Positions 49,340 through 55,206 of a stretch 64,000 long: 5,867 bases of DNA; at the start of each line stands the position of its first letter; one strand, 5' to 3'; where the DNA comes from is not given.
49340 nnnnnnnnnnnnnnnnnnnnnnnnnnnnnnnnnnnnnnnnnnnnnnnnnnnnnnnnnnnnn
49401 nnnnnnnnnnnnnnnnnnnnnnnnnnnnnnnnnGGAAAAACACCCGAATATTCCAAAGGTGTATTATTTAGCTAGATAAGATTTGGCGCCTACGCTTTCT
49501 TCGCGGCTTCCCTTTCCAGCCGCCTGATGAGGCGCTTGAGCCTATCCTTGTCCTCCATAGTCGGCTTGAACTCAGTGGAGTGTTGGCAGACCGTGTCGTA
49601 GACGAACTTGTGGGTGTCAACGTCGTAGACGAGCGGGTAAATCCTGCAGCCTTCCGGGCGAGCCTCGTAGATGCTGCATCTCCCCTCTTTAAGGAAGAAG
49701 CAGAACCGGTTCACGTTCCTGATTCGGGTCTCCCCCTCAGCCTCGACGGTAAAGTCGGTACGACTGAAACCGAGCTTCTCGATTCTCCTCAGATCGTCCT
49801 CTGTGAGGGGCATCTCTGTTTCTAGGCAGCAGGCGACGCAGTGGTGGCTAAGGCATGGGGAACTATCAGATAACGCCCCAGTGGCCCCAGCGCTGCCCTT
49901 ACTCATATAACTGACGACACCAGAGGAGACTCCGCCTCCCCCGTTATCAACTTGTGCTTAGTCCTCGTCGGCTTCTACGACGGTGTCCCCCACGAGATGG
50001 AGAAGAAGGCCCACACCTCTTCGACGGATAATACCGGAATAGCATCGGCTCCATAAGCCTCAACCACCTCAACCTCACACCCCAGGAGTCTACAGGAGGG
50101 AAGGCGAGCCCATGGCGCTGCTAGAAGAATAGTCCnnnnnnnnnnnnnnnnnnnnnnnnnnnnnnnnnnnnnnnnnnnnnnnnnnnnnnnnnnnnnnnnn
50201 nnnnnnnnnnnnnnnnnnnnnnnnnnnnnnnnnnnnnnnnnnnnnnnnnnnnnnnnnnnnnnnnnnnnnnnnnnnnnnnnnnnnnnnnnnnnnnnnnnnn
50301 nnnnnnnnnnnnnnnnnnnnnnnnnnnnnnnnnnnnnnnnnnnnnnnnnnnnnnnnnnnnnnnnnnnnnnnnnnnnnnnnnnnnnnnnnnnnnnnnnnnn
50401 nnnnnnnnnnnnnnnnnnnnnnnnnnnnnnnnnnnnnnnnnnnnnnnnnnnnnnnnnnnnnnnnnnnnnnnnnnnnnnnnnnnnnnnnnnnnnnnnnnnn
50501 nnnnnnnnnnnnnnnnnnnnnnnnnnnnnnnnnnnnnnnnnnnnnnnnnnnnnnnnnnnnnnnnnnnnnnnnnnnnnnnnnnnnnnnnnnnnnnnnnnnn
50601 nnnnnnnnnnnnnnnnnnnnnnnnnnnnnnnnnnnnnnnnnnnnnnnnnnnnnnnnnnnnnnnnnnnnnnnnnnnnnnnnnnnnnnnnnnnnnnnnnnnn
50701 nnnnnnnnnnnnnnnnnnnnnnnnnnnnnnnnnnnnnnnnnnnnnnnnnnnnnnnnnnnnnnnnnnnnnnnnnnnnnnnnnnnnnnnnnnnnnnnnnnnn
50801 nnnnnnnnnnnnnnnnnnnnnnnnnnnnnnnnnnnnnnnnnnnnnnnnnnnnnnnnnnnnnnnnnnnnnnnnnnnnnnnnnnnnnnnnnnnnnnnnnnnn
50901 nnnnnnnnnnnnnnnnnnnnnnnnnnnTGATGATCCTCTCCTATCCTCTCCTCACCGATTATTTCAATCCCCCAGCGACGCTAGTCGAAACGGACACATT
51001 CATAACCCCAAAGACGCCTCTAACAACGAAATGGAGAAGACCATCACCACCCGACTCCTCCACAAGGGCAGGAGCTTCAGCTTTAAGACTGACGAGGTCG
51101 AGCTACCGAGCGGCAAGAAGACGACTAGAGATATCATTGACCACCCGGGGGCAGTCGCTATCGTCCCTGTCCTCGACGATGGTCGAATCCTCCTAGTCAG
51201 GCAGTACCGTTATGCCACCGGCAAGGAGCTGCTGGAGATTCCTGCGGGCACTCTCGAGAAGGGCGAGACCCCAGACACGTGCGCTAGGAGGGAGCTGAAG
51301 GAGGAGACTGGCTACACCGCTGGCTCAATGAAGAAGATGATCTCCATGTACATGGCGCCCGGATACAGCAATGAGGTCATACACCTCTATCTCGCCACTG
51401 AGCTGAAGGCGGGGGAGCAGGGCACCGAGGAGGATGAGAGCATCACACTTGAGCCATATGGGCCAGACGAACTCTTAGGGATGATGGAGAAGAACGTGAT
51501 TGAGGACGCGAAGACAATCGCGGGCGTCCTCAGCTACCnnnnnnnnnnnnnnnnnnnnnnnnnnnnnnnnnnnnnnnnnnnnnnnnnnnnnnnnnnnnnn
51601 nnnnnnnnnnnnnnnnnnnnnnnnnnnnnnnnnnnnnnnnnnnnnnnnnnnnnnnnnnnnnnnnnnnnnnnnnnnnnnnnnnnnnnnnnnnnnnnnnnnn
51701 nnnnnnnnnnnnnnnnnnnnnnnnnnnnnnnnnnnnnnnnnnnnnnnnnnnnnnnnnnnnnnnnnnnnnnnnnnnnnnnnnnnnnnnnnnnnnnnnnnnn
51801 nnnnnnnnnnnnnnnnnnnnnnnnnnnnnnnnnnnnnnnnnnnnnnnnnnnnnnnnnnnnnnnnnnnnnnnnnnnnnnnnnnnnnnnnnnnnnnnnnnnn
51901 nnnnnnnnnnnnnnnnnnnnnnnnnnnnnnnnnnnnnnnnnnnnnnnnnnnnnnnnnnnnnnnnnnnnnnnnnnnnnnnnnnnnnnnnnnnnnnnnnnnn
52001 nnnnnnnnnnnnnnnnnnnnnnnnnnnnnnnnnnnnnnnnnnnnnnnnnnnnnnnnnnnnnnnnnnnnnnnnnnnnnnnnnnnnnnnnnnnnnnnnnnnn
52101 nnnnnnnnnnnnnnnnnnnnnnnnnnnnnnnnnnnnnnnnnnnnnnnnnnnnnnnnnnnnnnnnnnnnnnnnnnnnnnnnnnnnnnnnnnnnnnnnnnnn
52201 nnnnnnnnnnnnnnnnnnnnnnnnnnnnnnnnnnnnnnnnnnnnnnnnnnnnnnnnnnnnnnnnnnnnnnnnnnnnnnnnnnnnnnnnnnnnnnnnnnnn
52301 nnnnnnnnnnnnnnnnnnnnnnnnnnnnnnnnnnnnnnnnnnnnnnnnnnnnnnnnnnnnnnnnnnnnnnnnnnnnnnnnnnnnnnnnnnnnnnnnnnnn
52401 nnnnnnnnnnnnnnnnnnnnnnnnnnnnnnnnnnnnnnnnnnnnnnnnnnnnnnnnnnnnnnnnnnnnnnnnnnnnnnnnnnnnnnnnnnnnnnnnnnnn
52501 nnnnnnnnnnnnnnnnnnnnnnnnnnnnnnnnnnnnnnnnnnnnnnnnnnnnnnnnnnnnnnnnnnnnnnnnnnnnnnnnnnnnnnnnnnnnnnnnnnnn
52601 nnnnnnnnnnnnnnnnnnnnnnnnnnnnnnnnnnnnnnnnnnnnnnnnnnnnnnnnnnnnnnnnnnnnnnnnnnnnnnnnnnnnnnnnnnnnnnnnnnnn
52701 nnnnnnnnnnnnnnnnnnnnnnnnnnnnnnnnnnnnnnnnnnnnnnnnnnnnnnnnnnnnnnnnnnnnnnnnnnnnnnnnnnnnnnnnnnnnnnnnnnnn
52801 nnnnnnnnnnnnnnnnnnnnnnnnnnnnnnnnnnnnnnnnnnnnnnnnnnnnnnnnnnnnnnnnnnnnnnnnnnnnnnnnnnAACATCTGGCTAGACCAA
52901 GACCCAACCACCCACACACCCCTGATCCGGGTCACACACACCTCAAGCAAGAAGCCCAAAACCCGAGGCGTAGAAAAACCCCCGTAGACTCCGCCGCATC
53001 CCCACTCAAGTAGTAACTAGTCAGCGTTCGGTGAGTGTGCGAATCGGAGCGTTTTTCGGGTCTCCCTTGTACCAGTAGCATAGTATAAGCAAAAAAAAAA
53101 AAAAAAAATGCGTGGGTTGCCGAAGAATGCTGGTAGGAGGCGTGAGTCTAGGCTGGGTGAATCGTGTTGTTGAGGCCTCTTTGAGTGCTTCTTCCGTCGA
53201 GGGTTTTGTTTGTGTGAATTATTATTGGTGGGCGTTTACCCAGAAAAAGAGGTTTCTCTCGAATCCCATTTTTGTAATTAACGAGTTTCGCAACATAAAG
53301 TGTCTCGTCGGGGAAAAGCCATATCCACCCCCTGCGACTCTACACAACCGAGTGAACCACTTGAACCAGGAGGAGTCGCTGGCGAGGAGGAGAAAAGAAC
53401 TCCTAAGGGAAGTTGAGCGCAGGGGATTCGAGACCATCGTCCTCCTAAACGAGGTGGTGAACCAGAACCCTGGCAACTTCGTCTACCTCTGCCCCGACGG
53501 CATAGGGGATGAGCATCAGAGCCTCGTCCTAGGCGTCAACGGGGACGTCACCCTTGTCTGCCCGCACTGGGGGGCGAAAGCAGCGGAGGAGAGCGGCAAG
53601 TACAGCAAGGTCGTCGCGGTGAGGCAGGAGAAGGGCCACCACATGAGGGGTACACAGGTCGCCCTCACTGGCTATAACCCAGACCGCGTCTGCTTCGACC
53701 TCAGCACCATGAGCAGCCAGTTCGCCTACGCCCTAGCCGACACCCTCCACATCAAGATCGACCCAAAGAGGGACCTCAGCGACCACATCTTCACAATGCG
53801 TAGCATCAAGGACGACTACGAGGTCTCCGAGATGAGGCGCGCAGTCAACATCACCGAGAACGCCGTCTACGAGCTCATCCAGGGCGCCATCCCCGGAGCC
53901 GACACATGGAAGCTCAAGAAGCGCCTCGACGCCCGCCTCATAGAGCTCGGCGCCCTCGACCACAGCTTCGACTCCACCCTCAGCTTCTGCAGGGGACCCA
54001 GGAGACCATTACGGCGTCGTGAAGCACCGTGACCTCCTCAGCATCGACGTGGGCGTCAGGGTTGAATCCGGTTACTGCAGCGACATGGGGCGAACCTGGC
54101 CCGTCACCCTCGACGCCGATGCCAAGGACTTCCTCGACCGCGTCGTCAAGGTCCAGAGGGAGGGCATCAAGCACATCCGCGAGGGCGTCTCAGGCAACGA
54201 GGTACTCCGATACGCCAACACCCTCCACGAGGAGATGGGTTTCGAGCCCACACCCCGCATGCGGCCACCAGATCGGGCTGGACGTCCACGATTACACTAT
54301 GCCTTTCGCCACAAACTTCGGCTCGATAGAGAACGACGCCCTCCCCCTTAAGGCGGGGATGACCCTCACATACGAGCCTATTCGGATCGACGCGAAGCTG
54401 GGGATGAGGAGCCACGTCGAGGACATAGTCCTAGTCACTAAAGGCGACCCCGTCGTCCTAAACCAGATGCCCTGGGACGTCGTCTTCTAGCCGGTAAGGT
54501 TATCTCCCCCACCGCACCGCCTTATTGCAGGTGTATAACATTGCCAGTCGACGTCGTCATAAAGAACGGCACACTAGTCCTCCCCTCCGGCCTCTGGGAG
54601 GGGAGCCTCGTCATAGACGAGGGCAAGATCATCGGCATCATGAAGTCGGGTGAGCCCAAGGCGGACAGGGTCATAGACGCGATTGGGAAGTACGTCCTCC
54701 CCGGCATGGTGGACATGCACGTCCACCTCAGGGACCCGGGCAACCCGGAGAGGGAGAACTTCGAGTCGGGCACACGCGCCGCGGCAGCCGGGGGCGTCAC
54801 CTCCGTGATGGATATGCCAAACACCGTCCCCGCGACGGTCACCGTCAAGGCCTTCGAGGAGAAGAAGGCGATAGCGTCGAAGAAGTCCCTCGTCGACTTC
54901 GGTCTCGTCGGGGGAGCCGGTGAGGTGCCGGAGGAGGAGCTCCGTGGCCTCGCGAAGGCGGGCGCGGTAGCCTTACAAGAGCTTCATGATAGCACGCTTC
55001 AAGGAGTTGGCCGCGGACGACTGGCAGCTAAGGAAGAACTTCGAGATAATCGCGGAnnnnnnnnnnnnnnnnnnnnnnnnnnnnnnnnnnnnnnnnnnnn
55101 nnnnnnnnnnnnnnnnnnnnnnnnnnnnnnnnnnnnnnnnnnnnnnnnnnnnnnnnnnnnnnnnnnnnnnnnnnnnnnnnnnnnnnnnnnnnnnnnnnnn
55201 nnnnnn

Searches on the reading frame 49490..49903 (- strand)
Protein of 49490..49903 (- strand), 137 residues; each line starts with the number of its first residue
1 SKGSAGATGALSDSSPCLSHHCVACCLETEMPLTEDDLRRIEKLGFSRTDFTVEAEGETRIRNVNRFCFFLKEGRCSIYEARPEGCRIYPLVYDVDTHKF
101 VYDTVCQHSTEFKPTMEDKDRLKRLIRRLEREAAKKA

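Call 62: search_protein_families(library=pfam, proteins=[window:49490-49903:-], max_evalue=0.00001)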
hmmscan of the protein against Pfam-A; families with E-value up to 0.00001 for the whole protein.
window:49490-49903:- (137 aa): 1 family
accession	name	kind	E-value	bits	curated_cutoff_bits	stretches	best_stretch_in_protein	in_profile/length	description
PF03692.20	CxxCxxCC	-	5.2e-13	49.9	23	1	17-98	2-76/85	Putative zinc- or iron-chelating domain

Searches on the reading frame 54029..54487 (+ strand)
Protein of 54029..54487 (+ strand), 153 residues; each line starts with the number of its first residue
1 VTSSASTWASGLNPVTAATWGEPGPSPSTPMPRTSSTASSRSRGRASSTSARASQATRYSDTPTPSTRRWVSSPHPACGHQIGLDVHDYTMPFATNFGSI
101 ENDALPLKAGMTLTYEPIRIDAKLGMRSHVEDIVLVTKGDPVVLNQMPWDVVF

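Call 63: search_protein_families(library=pfam, proteins=[window:54029-54487:+], max_evalue=0.00001)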
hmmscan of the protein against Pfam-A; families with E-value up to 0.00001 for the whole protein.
window:54029-54487:+ (153 aa): 1 family
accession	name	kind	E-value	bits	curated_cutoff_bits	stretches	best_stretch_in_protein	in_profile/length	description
PF00557.29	Peptidase_M24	-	4.3e-08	33.6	23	1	77-138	153-208/208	Metallopeptidase family M24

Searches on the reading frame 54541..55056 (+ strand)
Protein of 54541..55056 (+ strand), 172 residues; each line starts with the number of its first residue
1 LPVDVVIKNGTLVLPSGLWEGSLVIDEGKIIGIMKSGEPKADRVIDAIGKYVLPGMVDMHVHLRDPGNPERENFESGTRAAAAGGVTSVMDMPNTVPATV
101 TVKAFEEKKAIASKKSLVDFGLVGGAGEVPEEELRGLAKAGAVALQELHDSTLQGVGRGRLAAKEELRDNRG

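Call 63: search_protein_families(library=pfam, proteins=[window:54541-55056:+], max_evalue=0.00001)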
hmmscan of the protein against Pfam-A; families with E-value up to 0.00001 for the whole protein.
window:54541-55056:+ (172 aa): 2 families
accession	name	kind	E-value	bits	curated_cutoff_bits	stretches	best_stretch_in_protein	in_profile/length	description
PF01979.26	Amidohydro_1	-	2.3e-09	37.4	25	1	51-146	1-113/345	Amidohydrolase family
PF07969.17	Amidohydro_3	-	4.2e-06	26.9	29.7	1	43-67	1-25/472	Amidohydrolase family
